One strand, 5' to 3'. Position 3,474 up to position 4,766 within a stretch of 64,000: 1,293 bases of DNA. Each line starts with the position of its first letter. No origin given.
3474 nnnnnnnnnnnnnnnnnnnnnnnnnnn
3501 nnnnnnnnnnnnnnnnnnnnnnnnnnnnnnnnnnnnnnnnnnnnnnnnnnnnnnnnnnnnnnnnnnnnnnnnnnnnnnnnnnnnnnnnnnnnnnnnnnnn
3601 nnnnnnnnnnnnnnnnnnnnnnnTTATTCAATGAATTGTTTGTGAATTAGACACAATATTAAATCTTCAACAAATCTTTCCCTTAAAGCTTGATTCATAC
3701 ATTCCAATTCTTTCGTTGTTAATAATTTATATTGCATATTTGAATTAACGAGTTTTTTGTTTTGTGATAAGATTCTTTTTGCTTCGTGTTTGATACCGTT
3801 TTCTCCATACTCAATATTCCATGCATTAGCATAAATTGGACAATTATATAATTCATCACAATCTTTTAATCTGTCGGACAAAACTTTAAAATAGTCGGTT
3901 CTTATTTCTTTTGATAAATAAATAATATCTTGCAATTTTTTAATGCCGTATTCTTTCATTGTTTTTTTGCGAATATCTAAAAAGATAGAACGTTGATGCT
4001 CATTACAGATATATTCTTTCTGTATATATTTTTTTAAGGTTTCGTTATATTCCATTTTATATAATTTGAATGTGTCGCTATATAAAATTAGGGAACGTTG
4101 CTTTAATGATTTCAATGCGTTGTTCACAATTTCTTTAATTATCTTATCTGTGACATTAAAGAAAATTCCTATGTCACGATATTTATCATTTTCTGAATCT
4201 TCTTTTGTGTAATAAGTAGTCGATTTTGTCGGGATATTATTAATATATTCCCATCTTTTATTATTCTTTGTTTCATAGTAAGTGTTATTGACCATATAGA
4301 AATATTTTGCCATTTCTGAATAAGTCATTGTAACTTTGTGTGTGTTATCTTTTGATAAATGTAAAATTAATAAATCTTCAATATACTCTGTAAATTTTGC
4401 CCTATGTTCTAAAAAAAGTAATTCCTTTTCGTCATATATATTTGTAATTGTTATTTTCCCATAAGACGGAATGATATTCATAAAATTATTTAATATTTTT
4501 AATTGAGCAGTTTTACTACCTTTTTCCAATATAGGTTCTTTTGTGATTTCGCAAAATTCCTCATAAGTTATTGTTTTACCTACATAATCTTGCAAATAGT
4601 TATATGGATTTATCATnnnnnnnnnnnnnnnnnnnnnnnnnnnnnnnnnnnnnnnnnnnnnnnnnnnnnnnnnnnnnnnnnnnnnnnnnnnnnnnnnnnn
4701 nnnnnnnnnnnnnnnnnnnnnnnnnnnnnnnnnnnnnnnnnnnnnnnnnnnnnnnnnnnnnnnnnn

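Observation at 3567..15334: Conserved 50-bp palindromic element present twice (3567-3620 and 15287-15334), bracketing the 11.7-kb leftward early block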

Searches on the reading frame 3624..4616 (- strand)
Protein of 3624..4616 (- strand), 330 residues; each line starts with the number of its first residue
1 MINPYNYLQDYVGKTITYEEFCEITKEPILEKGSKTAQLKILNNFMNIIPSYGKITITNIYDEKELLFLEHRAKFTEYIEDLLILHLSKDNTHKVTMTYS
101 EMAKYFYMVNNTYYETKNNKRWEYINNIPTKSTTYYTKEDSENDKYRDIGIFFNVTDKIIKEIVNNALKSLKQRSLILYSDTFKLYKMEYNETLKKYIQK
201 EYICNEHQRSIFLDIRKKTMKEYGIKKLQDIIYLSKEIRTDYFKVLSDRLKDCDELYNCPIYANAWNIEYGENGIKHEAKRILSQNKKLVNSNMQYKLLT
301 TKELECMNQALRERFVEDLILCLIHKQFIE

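Call 10: search_protein_families(library=pfam, proteins=[window:3624-4616:-], max_evalue=0.01)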
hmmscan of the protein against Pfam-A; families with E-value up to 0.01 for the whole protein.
window:3624-4616:- (330 aa): 1 family
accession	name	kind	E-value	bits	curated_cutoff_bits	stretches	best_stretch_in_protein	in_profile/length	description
PF18017.8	SAM_4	-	0.0094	16.5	23.6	0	202-240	32-70/84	SAM domain (Sterile alpha motif)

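Call 11: search_protein_families(library=phrogs, proteins=[window:3624-4616:-], max_evalue=0.001)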
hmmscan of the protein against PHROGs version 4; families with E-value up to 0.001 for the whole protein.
window:3624-4616:- (330 aa): 0 families

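Call 18: search_dna_similar(query=window:3624-4616:-, collection=phages, mode=protein, max_rows=20)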
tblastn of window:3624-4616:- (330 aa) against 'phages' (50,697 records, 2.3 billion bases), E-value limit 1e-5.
No match.

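Call 19: find_related_loci(query=window:3624-4616:-, collection=viral_contigs, flank=6000)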
Query window:3624-4616:- (330 aa) in viral_contigs; peptide patterns used: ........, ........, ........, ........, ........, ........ (x = any residue, [..] = any of these).
6 stretches matched a pattern, but none encodes a relative of the query by tblastn (E <= 1e-3).

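Call 26: find_encoding_contigs(protein=window:3624-4616:-, flank=10000, max_places=10)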
Protein window:3624-4616:- (330 aa): 5 contigs read that carry it; 4 places shown.
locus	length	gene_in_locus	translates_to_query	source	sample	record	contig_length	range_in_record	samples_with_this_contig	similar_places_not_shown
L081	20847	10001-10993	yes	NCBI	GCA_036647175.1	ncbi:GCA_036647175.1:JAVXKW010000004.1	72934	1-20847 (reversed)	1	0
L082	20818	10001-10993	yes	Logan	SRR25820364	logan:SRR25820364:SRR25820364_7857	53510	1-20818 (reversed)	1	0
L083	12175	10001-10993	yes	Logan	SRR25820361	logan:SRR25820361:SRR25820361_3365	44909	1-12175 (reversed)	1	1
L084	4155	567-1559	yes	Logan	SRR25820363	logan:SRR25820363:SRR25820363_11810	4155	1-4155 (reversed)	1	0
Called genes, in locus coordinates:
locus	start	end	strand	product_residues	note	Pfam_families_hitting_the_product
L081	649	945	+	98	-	PF22751:DUF488-N3a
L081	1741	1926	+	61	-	-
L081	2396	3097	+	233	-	PF07486:Hydrolase_2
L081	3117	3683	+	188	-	PF00149:Metallophos, PF12850:Metallophos_2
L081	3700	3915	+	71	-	-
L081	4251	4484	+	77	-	-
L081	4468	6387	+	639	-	PF13597:NRDD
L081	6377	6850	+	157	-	PF13353:Fer4_12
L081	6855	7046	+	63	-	-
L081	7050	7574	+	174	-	PF05565:Sipho_Gp157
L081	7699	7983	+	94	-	-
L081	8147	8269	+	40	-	-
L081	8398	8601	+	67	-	-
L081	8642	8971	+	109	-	-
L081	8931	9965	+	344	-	PF01507:PAPS_reduct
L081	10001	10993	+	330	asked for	-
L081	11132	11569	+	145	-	-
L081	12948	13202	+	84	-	-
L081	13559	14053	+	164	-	-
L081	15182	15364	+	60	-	-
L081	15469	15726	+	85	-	-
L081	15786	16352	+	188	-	-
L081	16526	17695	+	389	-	-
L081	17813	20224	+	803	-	-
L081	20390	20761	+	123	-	-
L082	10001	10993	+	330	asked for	-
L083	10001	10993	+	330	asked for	-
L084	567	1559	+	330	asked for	-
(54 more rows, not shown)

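Call 47: find_homologous_proteins(query=window:3624-4616:-, max_evalue=0.001)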
Query window:3624-4616:- (330 aa): 18 proteins with E <= 0.001 among 1069 candidates.
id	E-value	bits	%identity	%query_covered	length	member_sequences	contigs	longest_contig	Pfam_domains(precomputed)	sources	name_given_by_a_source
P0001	5.7e-202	688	98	97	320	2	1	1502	-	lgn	-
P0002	3.5e-108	380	58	96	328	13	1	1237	-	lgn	-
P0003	1.6e-107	377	57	97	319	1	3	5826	-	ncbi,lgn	-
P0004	1.4e-103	364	54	97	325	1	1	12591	-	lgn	-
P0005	4.2e-100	353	53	97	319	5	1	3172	-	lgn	-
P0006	5.5e-96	340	51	97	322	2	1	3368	-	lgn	-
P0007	3.7e-94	334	53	97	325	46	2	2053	-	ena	-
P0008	8.3e-94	332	50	97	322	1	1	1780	-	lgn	-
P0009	3.4e-92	327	51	97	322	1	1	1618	-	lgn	-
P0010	1.1e-87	312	50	97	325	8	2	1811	-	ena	-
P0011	1.3e-87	312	55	83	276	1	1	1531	-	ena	-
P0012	1.0e-86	309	48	96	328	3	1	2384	-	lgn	-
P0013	7.2e-82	293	46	97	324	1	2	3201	-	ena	-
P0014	1.5e-80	289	46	97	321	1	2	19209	-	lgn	-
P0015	1.9e-80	288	47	97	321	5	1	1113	-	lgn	-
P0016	2.3e-80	288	47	97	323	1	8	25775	-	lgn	-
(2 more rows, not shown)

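Call 48: find_encoding_contigs(protein=P0004, flank=10000, max_places=3)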
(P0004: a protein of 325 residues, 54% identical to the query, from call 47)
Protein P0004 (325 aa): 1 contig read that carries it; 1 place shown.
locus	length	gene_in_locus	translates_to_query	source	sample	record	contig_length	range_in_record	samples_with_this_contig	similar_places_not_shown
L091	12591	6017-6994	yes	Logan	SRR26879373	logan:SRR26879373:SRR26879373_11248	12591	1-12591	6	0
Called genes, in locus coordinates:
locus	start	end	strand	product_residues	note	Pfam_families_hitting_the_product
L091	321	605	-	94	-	-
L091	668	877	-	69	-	-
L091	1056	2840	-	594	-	PF05183:RdRP (weak)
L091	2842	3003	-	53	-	-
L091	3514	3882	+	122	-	PF13730:HTH_36 (weak)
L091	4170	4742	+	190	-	PF00625:Guanylate_kin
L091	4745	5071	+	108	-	-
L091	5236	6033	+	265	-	-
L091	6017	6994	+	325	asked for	-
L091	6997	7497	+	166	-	-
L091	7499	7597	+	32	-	-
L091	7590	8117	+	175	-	-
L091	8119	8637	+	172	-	-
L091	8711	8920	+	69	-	-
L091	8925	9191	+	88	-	-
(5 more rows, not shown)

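Call 49: find_encoding_contigs(protein=P0016, flank=10000, max_places=4)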
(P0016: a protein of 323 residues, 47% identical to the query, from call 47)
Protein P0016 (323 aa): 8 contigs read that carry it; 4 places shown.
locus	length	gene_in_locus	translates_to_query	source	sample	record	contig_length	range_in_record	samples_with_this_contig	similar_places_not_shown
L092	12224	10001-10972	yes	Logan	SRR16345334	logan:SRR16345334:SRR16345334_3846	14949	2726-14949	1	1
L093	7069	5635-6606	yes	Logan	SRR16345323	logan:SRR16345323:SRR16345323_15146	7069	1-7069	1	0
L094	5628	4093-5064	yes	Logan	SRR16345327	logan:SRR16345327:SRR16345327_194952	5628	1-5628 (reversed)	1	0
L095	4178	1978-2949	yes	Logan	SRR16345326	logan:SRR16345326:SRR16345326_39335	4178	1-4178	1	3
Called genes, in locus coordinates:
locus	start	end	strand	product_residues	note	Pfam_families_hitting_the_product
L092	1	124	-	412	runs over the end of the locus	-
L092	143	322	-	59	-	-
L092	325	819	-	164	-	-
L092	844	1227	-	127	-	PF00216:Bac_DNA_binding (weak)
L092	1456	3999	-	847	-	-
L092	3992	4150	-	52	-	-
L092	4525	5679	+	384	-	PF13250:SNIPE, PF10544:T5orf172, PF13455:MUG113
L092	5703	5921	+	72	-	-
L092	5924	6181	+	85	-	-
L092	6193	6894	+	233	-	-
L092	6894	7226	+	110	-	-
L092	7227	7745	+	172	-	PF06725:3D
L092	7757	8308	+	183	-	-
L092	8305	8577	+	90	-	-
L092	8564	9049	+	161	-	-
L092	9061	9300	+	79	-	-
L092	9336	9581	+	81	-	PF21825:Sequestin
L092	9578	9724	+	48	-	-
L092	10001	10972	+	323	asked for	-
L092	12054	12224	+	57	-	?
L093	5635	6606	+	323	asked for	-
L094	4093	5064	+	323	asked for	-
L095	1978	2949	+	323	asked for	-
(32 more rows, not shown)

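Call 50: find_encoding_contigs(protein=P0014, flank=10000, max_places=3)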
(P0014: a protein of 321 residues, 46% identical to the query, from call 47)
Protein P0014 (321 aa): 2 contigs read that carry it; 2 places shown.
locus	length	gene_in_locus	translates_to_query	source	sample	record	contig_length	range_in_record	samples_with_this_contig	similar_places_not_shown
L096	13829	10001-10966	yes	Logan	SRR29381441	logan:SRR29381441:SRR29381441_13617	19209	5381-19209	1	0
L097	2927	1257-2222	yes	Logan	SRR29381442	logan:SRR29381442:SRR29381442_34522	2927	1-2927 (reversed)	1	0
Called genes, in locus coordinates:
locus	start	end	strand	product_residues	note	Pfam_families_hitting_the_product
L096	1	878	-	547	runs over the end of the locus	-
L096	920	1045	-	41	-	-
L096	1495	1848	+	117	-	PF13730:HTH_36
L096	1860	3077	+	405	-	PF13250:SNIPE, PF10544:T5orf172, PF13455:MUG113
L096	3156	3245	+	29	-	-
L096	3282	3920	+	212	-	-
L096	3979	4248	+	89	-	-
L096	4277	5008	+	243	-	-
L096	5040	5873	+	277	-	-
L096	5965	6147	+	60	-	-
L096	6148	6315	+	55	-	-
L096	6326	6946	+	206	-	PF07352:Phage_Mu_Gam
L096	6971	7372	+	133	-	-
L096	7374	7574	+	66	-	-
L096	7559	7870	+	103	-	-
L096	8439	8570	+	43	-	-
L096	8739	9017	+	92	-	-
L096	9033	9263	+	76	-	-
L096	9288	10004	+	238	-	PF01541:GIY-YIG (weak)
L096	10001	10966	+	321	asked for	-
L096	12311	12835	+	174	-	-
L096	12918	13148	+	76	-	-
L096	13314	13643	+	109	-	-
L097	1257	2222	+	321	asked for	-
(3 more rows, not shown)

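Call 51: find_encoding_contigs(protein=P0003, flank=10000, max_places=3)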
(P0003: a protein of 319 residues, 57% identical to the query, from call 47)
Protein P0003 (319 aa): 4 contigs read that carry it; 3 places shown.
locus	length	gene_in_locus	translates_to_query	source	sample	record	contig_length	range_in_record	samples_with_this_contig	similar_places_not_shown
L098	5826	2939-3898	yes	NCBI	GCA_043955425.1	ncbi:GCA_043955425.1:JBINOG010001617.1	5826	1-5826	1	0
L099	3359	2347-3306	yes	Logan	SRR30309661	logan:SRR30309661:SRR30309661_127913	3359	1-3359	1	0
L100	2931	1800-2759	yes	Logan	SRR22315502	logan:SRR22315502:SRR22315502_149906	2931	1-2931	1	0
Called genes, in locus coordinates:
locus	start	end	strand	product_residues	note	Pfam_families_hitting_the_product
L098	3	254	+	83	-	?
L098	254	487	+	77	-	-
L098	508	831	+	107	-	-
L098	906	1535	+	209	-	PF07352:Phage_Mu_Gam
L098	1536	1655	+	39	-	-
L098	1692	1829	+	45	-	-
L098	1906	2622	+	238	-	-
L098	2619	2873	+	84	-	-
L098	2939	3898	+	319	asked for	-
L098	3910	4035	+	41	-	-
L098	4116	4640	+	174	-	PF01555:N6_N4_Mtase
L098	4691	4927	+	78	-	-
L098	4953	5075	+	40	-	-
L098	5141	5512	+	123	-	-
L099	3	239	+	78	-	?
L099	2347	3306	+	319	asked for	-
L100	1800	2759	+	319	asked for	-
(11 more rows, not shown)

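Call 54: find_encoding_contigs(protein=P0001, flank=5000, max_places=3)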
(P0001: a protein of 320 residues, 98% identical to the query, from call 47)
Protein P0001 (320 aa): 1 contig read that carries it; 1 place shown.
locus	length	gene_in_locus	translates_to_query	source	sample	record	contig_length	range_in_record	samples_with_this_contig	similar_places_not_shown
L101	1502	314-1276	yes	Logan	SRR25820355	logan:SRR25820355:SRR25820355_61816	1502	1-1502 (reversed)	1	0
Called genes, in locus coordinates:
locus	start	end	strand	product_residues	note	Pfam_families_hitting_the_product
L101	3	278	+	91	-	?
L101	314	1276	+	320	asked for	-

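Call 55: find_encoding_contigs(protein=P0002, flank=5000, max_places=3)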
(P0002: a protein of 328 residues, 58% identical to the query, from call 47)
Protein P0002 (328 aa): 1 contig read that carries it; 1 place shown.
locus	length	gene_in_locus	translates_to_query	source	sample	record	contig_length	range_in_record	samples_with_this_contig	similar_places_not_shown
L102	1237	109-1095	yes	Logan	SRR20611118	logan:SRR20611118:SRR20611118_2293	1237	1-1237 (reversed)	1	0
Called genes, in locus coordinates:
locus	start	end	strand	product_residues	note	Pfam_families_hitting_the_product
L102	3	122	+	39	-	?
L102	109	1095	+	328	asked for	-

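Call 56: find_encoding_contigs(protein=P0005, flank=5000, max_places=3)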
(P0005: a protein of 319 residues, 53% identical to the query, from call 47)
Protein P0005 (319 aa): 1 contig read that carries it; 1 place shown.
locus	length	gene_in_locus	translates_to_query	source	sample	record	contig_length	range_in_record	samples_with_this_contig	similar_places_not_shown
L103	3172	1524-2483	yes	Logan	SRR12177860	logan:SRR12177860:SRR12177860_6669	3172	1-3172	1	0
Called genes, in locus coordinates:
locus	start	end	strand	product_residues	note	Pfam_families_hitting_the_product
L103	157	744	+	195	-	PF00625:Guanylate_kin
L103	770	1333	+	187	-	PF06941:NT5C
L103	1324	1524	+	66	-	-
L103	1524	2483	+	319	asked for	-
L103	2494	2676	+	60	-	-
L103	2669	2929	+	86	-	-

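Call 57: find_encoding_contigs(protein=P0006, flank=5000, max_places=3)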
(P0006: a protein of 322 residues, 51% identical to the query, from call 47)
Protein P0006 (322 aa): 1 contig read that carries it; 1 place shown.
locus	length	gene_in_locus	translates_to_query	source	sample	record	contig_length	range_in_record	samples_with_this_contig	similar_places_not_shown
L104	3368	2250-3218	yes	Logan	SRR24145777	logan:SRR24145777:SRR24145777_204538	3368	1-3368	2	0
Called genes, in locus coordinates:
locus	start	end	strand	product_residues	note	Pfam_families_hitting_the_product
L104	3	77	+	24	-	?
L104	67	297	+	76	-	-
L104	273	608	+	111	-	-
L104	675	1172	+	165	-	-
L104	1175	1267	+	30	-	-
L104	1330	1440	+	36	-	-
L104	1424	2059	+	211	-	-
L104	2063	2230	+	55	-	-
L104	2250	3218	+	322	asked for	-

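Call 77: search_solved_structures(query=A2, max_evalue=1)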
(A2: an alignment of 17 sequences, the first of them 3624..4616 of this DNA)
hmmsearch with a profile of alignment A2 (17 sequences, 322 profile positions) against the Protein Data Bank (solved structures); distinct sequences matched with E-value up to 1: 6.
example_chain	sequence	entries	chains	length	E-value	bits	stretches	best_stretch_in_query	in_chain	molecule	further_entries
9no4_C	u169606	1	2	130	0.036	16.6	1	84-175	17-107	CRISPR system Cms protein Csm2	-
9nq7_D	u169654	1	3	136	0.039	16.5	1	84-175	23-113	CRISPR system Cms protein Csm2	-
4jqf_A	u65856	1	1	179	0.088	15.3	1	120-206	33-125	CST complex subunit STN1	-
8d0b_B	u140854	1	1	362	0.31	13.5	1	120-205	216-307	CST complex subunit STN1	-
7u5c_F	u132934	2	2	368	0.32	13.5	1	120-205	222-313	CST complex subunit STN1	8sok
6w6w_C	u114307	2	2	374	0.33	13.4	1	120-205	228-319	CST complex subunit STN1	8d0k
